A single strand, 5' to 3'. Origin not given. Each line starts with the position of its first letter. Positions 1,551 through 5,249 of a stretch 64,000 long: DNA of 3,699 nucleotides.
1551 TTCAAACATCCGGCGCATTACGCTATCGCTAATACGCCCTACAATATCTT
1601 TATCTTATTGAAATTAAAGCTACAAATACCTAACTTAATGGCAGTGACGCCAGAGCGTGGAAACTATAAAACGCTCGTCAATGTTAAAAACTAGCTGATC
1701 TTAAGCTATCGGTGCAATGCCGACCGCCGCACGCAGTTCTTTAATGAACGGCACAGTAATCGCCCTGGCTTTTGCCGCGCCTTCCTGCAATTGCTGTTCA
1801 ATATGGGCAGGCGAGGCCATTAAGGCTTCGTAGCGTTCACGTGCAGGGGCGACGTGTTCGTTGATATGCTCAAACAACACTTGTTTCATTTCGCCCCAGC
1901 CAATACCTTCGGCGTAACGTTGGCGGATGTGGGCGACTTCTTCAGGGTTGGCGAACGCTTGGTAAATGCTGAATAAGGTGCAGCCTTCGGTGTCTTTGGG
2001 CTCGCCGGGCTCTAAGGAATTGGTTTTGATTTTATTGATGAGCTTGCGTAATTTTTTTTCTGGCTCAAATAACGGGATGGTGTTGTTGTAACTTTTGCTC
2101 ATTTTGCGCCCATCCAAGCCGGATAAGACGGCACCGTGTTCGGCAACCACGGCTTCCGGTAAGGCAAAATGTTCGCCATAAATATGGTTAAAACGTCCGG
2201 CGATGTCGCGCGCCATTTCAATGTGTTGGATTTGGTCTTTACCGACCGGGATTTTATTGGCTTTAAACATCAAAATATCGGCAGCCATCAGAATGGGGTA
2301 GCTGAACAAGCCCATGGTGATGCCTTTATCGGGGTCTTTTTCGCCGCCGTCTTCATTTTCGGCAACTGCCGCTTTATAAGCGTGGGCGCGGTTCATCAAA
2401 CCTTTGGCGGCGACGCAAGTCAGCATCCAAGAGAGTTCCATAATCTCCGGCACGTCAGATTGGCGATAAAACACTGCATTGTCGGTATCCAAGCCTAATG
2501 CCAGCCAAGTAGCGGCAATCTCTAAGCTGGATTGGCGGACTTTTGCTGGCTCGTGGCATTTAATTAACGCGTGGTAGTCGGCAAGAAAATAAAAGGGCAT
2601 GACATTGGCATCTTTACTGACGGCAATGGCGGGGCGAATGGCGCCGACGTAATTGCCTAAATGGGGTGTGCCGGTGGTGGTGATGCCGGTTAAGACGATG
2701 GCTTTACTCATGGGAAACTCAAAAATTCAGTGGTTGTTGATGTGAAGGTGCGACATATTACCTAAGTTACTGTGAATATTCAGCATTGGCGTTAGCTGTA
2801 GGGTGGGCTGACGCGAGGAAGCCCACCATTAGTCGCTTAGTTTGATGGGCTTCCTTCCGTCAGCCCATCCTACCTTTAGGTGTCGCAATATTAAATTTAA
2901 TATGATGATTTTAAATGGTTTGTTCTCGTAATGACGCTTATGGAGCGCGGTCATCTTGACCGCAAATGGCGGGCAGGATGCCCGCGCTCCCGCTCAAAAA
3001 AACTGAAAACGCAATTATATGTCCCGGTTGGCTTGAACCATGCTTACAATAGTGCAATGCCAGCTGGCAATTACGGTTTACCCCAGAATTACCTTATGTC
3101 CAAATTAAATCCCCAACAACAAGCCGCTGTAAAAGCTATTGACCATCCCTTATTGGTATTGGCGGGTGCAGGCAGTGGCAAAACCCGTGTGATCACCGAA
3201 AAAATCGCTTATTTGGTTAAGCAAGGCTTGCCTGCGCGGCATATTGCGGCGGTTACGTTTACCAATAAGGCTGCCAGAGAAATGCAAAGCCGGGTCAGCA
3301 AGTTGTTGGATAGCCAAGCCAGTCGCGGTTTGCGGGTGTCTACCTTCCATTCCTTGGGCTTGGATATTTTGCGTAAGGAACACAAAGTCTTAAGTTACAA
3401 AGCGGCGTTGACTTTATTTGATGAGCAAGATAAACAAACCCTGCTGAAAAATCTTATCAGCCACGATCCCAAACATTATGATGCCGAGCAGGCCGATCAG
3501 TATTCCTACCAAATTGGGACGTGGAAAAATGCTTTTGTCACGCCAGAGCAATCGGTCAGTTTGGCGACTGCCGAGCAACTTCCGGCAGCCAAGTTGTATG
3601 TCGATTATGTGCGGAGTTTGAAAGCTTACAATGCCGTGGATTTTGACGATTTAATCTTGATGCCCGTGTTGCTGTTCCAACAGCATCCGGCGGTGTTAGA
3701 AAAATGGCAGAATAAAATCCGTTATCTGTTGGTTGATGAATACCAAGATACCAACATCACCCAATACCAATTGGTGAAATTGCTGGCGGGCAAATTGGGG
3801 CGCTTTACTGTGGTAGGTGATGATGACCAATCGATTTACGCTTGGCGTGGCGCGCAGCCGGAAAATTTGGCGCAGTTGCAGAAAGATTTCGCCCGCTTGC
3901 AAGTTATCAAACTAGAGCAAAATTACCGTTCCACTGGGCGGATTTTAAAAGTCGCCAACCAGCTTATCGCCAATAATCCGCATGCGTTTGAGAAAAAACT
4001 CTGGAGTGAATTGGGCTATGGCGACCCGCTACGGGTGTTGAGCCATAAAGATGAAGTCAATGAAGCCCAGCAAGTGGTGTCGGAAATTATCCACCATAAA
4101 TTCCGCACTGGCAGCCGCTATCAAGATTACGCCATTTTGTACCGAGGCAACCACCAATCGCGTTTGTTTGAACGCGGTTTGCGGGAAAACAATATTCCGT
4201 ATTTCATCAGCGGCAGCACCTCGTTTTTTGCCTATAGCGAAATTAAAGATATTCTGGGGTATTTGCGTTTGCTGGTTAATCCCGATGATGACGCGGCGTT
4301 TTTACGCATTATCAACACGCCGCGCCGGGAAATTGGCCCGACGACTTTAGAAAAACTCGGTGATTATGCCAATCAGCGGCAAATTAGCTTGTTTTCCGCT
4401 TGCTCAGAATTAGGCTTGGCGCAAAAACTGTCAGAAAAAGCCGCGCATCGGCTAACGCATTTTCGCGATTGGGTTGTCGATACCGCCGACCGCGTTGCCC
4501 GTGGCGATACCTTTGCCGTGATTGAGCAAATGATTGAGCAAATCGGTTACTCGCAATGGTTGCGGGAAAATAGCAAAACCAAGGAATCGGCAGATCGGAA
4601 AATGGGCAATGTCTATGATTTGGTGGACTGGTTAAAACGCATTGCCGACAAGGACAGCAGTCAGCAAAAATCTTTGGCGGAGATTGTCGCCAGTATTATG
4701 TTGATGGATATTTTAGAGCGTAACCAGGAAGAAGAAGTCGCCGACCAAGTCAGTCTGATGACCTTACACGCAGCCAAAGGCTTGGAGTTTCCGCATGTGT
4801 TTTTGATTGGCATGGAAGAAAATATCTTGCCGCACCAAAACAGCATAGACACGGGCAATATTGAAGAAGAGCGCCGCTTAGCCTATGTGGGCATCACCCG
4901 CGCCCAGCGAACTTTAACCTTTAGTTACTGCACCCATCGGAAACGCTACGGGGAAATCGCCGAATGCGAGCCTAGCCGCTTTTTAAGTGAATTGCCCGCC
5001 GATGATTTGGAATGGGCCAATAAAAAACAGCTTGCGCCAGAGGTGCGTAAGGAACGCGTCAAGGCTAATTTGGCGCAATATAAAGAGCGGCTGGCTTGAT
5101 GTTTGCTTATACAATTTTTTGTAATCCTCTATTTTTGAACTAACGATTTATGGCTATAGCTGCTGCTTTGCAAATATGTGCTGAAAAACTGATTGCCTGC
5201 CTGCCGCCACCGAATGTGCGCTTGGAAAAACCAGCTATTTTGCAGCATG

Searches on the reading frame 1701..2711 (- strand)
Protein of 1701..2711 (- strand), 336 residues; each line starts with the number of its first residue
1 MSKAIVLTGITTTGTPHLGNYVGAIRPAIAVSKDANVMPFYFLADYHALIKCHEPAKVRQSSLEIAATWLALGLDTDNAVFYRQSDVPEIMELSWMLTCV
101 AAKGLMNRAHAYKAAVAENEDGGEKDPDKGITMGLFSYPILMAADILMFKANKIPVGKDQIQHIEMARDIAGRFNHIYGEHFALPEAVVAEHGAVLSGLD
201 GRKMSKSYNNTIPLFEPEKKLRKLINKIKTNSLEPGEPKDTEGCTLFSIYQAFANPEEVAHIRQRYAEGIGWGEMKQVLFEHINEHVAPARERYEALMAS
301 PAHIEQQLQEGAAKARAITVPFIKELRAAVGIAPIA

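Call 60: search_protein_families(library=ncbifam, proteins=[window:1701-2711:-], max_evalue=0.00001)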
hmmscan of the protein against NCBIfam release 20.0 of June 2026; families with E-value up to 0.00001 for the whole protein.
window:1701-2711:- (336 aa): 10 families
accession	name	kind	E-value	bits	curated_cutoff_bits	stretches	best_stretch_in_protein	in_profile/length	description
NF008923.0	PRK12284.1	equivalog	1.8e-175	583.9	597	1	5-333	4-332/431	tryptophan--tRNA ligase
NF009207.0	PRK12556.1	equivalog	2.2e-150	500.1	479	1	1-332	1-331/332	tryptophan--tRNA ligase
TIGR00233.1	trpS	equivalog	7.1e-90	301.6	176.75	1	3-332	2-328/328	tryptophan--tRNA ligase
NF008922.0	PRK12283.1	equivalog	7.2e-64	216.1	572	2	2-186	2-179/400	tryptophan--tRNA ligase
NF008925.0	PRK12285.1-2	equivalog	2.1e-19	69.7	451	1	4-299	63-355/365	tryptophan--tRNA ligase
NF006330.0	PRK08560.1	equivalog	9.1e-14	51.2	220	1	8-227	37-247/342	tyrosine--tRNA ligase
NF008926.0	PRK12285.1-3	equivalog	4.6e-10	38.9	320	0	193-296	307-419/429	tryptophan--tRNA ligase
NF008927.0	PRK12285.1-4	equivalog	2.1e-09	36.9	478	1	6-297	76-362/385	tryptophan--tRNA ligase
TIGR00234.1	tyrS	equivalog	1.2e-08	34.4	113.8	1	5-217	37-245/406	tyrosine--tRNA ligase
NF008928.0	PRK12285.1-5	equivalog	1.3e-07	30.6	891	1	5-177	94-255/530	tryptophan--tRNA ligase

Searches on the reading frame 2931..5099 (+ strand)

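Call 60: search_protein_families(library=ncbifam, proteins=[window:2931-5099:+], max_evalue=0.00001)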
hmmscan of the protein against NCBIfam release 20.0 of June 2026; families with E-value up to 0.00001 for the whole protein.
window:2931-5099:+ (722 aa): 16 families
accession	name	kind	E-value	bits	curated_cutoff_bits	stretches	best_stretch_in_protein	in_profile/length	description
TIGR01074.1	rep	equivalog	9.9e-295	979.1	951.45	1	58-718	1-664/668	DNA helicase Rep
NF008172.0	PRK10919.1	equivalog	9.9e-261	866.7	1168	1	58-722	2-668/673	DNA helicase Rep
TIGR01073.1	pcrA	equivalog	1.3e-199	665.1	911.2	1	55-703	1-647/725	DNA helicase PcrA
NF008743.0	PRK11773.1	equivalog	3.7e-175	584.3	965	1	54-700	5-649/720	DNA helicase II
TIGR01075.1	uvrD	equivalog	4.8e-166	554.1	1144.45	1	55-712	1-656/715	DNA helicase II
NF008276.0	PRK11054.1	equivalog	2.4e-47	161.9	543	2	35-175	173-311/684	DNA helicase IV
TIGR02785.1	addA_Gpos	equivalog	1e-46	159.4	707.65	3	226-345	348-479/1234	helicase-exonuclease AddAB subunit AddA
NF010487.0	PRK13909.1-4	equivalog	1.9e-39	135.6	759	2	231-449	293-527/924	RecB-like helicase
TIGR00609.1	recB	equivalog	3e-35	121.7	696.05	2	231-353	338-462/1175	exodeoxyribonuclease V subunit beta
TIGR02784.1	addA_alphas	equivalog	1.7e-34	119.5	860.75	3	217-348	341-495/1138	double-strand break repair helicase AddA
NF010485.0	PRK13909.1-2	equivalog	1.6e-33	116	650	2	167-626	232-630/909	RecB-like helicase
NF010486.0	PRK13909.1-3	equivalog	5e-20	71.2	1109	1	262-449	330-535/921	RecB-like helicase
NF041464.1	HelD_BACSU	equivalog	1.4e-14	53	419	1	245-418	530-694/779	RNA polymerase recycling motor HelD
NF010484.0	PRK13909.1-1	equivalog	4.5e-11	41.3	1074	0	258-346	340-435/945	RecB-like helicase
TIGR02773.1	addB_Gpos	equivalog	4.9e-09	34.4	903.7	0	310-431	248-371/1159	helicase-exonuclease AddAB subunit AddB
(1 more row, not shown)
